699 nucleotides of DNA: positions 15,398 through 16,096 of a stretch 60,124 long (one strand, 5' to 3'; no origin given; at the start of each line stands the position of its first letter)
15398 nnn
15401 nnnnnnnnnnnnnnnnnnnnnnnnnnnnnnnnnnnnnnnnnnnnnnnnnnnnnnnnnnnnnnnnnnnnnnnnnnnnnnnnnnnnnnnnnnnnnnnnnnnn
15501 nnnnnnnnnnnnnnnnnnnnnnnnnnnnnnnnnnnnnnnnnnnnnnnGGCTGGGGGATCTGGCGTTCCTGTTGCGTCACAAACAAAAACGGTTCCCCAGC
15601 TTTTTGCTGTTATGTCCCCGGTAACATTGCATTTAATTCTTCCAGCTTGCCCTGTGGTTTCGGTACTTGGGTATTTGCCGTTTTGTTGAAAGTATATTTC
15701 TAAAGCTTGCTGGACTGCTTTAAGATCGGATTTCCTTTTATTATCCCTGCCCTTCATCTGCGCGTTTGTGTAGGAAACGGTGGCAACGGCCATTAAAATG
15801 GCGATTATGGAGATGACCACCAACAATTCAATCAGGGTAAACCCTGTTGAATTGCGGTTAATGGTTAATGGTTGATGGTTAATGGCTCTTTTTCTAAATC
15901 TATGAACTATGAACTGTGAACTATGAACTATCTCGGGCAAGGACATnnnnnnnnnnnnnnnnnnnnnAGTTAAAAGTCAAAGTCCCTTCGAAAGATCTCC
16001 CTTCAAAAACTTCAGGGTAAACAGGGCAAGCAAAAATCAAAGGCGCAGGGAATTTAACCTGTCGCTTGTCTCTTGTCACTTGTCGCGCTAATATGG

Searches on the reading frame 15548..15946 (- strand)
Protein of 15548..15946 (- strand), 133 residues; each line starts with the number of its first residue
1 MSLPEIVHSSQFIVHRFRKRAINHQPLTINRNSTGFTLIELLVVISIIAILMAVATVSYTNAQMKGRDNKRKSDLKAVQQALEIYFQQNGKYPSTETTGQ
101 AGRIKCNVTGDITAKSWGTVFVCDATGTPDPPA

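Call 25: find_homologous_proteins(query=window:15548-15946:-, max_evalue=0.00001)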
Query seq(133 aa) (133 aa): 4065 proteins with E <= 0.00001 among 8000 candidates; the best 120 are listed.
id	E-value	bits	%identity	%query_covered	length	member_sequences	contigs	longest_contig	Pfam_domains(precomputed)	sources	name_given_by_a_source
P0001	1.6e-80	285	99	100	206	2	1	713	PF07963.18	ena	-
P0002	3.1e-58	213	77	99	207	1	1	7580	PF07963.18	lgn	-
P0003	1.7e-51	191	61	99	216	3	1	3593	PF07963.18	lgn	-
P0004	1.8e-48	182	72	97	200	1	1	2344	PF07963.18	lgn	-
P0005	2.2e-43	165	69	98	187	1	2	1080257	PF07963.18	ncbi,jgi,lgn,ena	-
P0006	4.7e-42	161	61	99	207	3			PF07963.18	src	-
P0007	1.1e-41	160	77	74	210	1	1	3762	PF07963.18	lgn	-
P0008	2.4e-40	155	66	94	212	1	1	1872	PF07963.18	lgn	-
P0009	2.5e-40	155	64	92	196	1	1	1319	PF07963.18,PF08334.17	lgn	-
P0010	1.0e-37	147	60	94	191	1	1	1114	PF07963.18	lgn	-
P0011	2.9e-37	145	68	82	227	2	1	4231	PF07963.18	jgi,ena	-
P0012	4.9e-37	145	69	75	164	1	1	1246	PF07963.18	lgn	-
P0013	4.5e-36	142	57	100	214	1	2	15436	PF07963.18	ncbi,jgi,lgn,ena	-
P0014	6.8e-36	141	56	99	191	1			PF07963.18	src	-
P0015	8.3e-35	137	58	89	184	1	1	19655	PF07963.18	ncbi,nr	ncbi:prepilin-type N-terminal cleavage/methylation domain-containing protein [Candidatus Curtissbact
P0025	1.8e-32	130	53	91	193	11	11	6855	PF07963.18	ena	-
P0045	1.5e-29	120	55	92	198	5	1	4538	PF07963.18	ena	-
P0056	2.3e-28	117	69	65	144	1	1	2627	-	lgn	-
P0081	8.2e-27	112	65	66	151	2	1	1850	PF16732.11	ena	-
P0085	2.4e-26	110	50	94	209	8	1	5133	PF07963.18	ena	-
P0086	2.4e-26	110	52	93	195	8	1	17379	PF07963.18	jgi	-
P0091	8.6e-26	108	49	98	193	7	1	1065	PF07963.18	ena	-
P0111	2.9e-24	103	54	84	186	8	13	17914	PF07963.18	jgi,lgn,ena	-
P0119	7.7e-24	102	59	74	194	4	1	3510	PF07963.18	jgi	-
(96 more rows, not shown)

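Call 28: find_encoding_contigs(protein=P0056, flank=3000, max_places=4)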
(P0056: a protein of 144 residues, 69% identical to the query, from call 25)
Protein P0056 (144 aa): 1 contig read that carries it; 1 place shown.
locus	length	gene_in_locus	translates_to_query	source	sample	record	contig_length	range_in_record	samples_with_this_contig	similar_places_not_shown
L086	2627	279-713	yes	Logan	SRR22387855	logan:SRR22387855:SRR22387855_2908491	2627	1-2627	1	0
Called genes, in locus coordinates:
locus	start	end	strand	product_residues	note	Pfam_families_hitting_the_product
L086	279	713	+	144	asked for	-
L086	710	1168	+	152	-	PF13366:PDDEXK_3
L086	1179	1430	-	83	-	-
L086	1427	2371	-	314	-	PF00188:CAP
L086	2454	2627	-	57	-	?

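Call 29: find_encoding_contigs(protein=P0081, flank=3000, max_places=4)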
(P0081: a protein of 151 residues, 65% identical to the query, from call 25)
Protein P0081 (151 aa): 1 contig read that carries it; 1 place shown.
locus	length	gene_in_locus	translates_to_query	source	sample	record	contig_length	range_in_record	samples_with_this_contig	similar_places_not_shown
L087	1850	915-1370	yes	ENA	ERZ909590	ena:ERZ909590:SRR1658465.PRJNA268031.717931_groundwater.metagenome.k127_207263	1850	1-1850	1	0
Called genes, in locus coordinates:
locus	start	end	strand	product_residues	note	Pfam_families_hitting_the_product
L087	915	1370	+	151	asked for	PF16732:ComP_DUS (faint)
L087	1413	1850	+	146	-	?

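Call 36: list_cluster_members(proteins=[P0025, P0085, P0086, P0111, P0091, P0045, P0006, P0003, P0001, P0119])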
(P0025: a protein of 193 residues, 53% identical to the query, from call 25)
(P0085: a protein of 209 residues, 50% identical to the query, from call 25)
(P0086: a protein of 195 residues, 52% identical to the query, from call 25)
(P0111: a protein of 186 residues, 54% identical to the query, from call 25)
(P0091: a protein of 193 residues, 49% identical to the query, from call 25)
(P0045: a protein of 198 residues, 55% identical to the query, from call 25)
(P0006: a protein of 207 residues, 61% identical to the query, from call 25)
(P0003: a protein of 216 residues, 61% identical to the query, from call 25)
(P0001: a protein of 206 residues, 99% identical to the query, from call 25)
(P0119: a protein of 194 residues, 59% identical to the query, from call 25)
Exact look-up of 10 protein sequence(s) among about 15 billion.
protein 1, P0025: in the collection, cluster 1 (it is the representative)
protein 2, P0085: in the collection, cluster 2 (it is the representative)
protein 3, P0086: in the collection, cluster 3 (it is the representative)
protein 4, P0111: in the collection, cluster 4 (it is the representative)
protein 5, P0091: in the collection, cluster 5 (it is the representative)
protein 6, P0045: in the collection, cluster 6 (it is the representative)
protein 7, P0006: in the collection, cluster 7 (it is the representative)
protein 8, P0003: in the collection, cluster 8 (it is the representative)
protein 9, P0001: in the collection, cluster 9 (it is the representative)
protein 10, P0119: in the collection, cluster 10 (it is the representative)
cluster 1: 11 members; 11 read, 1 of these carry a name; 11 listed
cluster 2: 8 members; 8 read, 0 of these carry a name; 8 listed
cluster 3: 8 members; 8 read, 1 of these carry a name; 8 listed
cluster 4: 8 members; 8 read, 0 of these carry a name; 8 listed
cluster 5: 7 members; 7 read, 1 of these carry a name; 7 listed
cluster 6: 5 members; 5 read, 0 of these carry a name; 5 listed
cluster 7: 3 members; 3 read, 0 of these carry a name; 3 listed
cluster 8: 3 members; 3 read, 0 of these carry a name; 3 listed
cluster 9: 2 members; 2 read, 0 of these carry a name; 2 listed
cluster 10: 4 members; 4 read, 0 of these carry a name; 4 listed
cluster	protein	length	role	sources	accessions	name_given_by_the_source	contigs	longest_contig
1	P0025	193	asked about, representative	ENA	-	-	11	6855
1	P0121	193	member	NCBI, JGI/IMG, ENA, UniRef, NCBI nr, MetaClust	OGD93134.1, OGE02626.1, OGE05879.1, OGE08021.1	hypothetical protein A2362_03165 [Candidatus Curtissbacteria bacterium ... | Type II secretion system protein GspG C-terminal domain-containing protein n=1 ... | MAG: hypothetical protein A3E14_04065 [Candidatus Curtissbacteria bacterium ...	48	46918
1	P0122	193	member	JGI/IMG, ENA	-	-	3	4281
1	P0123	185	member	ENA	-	-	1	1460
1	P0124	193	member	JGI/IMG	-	-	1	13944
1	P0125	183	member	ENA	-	-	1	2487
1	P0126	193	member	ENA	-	-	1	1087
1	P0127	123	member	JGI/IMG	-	-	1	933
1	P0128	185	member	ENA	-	-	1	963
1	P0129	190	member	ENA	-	-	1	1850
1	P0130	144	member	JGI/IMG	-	-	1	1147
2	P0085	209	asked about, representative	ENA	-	-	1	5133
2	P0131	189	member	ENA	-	-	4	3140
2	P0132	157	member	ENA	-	-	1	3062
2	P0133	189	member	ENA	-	-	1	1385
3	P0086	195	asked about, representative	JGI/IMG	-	-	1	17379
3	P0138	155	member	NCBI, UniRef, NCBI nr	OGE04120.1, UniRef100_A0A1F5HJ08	hypothetical protein A3F45_00990 [Candidatus Curtissbacteria bacterium ... | Type II secretion system protein GspG C-terminal domain-containing protein n=1 ... | MAG: hypothetical protein A3F45_00990 [Candidatus Curtissbacteria bacterium ...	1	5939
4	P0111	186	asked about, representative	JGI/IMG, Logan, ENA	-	-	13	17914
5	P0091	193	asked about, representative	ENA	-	-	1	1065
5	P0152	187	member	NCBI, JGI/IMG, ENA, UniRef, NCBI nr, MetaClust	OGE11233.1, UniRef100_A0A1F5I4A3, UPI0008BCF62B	hypothetical protein A3A60_04625 [Candidatus Curtissbacteria bacterium ... | Type II secretion system protein GspG C-terminal domain-containing protein n=1 ... | MAG: hypothetical protein A3A60_04625 [Candidatus Curtissbacteria bacterium ...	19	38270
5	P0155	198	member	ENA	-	-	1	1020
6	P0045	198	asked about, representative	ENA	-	-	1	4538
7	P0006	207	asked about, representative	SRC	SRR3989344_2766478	-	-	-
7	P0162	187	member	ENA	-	-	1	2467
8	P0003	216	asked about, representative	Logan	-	-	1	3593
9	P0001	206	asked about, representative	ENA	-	-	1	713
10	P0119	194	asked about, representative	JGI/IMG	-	-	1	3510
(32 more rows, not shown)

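Call 38: find_encoding_contigs(protein=P0132, flank=3000, max_places=3)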
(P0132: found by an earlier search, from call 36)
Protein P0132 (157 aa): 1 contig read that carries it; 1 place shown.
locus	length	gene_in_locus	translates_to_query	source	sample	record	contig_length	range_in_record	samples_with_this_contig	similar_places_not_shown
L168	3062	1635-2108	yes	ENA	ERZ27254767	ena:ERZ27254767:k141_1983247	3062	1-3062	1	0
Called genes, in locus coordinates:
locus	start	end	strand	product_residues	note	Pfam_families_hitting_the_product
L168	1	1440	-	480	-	?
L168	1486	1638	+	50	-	-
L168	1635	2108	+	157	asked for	PF07963:N_methyl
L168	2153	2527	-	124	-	PF05635:23S_rRNA_IVP, PF22296:bAvd (weak)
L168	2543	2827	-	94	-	-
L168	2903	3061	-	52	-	?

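Call 39: find_encoding_contigs(protein=P0131, flank=3000, max_places=5)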
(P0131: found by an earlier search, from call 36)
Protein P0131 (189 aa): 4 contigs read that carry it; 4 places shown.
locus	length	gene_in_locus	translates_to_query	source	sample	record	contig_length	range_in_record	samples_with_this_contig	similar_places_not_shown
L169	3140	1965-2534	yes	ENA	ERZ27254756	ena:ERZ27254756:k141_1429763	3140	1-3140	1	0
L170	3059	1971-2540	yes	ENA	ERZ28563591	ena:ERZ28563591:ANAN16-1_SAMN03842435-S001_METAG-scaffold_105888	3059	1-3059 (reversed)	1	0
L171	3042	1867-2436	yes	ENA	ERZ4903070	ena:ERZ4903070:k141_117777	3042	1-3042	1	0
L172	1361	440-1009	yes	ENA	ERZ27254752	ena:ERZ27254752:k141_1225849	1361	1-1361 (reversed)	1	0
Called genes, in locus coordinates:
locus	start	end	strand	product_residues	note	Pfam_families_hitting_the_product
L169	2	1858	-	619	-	?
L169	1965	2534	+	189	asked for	PF07963:N_methyl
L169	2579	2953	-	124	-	PF05635:23S_rRNA_IVP, PF22296:bAvd (weak)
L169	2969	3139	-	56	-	?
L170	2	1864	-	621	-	?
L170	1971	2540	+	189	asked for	PF07963:N_methyl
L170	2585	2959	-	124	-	PF05635:23S_rRNA_IVP, PF22296:bAvd (weak)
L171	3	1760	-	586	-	?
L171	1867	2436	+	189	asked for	PF07963:N_methyl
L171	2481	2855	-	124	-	PF05635:23S_rRNA_IVP, PF22296:bAvd (weak)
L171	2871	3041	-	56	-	?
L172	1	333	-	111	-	?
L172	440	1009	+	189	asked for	PF07963:N_methyl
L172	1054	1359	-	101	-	?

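Call 40: find_encoding_contigs(protein=P0138, flank=3000, max_places=3)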
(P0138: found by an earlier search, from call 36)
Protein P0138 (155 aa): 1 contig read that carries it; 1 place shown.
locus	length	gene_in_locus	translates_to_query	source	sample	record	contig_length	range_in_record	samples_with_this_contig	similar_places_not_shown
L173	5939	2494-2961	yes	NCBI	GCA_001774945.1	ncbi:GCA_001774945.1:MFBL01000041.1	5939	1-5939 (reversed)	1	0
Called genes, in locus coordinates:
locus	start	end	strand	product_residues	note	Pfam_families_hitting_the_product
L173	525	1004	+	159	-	-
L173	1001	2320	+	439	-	-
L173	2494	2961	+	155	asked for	PF07963:N_methyl (weak)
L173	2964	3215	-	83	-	-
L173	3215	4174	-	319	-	PF00188:CAP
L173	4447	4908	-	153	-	PF00334:NDK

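Call 47: find_encoding_contigs(protein=P0005, flank=10000, max_places=2)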
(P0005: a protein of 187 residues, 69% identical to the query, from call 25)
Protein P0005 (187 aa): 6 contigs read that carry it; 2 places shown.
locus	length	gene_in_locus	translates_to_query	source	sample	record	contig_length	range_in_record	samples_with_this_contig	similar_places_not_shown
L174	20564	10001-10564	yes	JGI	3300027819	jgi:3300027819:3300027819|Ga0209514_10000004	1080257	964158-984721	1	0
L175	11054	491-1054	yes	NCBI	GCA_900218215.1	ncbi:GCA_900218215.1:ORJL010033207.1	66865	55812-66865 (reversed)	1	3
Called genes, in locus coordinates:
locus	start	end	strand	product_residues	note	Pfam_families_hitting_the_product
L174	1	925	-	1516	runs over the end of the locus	PF14054:DUF4249 (faint)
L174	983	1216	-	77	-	-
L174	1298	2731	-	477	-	PF01551:Peptidase_M23 (faint)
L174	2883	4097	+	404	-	PF08308:PEGA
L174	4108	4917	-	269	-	-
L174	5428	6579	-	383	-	-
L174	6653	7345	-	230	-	PF04203:Sortase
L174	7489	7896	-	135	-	-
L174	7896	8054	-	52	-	-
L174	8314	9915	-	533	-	-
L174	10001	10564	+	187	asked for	PF07963:N_methyl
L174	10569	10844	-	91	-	-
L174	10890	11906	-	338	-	PF00188:CAP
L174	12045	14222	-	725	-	-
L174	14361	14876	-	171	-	-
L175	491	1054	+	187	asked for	PF07963:N_methyl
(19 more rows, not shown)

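Call 48: find_encoding_contigs(protein=P0121, flank=10000, max_places=6)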
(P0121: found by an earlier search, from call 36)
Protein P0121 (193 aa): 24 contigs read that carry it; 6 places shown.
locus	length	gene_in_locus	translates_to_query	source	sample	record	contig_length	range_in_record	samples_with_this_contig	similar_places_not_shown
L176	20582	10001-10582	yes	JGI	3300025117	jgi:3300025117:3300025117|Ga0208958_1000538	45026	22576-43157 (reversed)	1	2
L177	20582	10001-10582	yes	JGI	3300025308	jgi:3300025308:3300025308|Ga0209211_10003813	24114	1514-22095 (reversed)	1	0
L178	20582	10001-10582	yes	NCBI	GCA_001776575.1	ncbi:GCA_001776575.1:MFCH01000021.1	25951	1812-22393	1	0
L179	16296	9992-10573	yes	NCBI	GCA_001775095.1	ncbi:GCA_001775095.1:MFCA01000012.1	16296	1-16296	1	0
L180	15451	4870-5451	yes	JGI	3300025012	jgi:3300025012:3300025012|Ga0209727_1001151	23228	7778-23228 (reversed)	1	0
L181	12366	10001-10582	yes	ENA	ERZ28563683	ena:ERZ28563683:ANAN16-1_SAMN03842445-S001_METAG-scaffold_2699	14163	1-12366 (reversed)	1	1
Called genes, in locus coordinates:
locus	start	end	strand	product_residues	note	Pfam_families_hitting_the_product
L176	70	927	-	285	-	-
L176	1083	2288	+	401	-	PF08308:PEGA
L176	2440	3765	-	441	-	PF07963:N_methyl (weak), PF13313:DUF4082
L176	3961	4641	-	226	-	PF04203:Sortase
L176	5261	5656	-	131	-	-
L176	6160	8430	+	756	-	-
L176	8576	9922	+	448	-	-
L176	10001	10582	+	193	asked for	PF07963:N_methyl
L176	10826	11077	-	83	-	-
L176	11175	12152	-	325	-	PF00188:CAP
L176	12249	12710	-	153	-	PF00334:NDK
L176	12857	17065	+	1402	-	PF05345:He_PIG, PF17892:Cadherin_5 (weak)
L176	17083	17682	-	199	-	PF07963:N_methyl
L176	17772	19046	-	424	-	PF00675:Peptidase_M16, PF05193:Peptidase_M16_C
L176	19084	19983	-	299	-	PF00149:Metallophos (weak), PF12850:Metallophos_2 (weak)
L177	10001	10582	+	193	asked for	PF07963:N_methyl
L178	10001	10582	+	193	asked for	PF07963:N_methyl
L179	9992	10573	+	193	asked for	PF07963:N_methyl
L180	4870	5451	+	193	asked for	PF07963:N_methyl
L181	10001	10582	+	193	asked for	PF07963:N_methyl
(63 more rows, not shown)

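Call 49: find_encoding_contigs(protein=P0152, flank=10000, max_places=6)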
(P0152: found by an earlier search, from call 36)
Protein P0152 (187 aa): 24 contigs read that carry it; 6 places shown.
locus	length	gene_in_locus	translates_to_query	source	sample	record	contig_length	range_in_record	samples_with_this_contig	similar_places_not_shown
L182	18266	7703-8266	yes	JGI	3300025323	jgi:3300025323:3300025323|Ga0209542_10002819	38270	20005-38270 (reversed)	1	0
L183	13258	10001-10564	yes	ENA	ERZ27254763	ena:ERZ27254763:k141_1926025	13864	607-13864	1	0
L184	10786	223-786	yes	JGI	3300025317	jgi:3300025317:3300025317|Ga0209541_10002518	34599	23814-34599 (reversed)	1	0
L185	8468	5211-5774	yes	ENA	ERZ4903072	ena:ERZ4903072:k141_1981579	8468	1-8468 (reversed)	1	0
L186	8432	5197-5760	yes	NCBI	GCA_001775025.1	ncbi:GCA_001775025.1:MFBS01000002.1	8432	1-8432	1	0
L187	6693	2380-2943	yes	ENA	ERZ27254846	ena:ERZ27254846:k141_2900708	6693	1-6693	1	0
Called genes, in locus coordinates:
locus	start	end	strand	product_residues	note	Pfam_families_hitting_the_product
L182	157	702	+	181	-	-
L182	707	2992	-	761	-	PF13529:Peptidase_C39_2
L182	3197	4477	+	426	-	PF08308:PEGA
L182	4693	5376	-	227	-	PF04203:Sortase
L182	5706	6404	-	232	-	PF00188:CAP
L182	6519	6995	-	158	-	-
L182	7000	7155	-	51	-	-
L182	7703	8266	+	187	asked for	PF07963:N_methyl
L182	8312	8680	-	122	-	PF05635:23S_rRNA_IVP, PF22296:bAvd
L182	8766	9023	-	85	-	-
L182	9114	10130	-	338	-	PF00188:CAP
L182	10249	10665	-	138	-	PF01850:PIN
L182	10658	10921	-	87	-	-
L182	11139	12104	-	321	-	-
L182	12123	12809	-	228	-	PF04203:Sortase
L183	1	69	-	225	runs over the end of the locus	?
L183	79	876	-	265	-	-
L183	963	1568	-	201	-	-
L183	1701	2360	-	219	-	PF01797:Y1_Tnp (weak)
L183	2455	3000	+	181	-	-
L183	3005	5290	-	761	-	PF13529:Peptidase_C39_2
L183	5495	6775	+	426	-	PF08308:PEGA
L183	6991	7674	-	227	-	PF04203:Sortase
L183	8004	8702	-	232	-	PF00188:CAP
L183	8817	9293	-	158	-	-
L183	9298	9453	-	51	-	-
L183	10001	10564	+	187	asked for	PF07963:N_methyl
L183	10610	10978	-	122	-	PF05635:23S_rRNA_IVP, PF22296:bAvd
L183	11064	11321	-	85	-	-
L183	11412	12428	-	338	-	PF00188:CAP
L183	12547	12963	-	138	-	PF01850:PIN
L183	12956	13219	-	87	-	-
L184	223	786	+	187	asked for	PF07963:N_methyl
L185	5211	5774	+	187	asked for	PF07963:N_methyl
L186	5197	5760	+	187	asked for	PF07963:N_methyl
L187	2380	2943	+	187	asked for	PF07963:N_methyl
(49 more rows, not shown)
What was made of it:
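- On MITE / REPIN / RPE mobile palindromes: There is a weak Y1_Tnp hit in L183 (call 49).
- There is a weak Y1-transposase hit in L183 (call 49).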

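Call 69: find_encoding_contigs(protein=P0155, flank=2000, max_places=2)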
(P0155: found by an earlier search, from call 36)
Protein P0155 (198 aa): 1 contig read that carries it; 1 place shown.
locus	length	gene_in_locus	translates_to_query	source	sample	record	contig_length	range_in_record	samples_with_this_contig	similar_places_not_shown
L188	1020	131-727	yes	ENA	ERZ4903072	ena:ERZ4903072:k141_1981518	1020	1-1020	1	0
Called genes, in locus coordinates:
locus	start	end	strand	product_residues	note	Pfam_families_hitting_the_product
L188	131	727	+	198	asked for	PF07963:N_methyl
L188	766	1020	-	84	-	?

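Call 70: find_encoding_contigs(protein=P0125, flank=2500, max_places=2)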
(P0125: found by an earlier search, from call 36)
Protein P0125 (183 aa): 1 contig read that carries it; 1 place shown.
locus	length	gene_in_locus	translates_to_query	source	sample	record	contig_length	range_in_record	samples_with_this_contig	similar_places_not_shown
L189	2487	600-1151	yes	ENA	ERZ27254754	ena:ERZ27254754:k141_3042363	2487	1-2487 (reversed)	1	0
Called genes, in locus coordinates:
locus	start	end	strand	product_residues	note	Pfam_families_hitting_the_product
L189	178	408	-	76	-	-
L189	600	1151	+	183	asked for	PF07963:N_methyl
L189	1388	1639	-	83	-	-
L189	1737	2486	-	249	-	?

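Call 77: find_encoding_contigs(protein=P0162, flank=2500, max_places=2)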
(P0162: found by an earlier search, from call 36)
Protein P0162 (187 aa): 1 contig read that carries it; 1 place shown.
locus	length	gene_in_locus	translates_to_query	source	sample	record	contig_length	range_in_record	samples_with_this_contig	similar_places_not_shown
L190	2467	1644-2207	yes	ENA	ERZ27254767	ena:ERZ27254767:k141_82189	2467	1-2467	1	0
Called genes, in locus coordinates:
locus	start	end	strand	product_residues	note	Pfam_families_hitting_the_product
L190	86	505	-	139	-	-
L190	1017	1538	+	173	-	PF07963:N_methyl, PF16732:ComP_DUS (faint)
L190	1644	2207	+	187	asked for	PF07963:N_methyl (weak)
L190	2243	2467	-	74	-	?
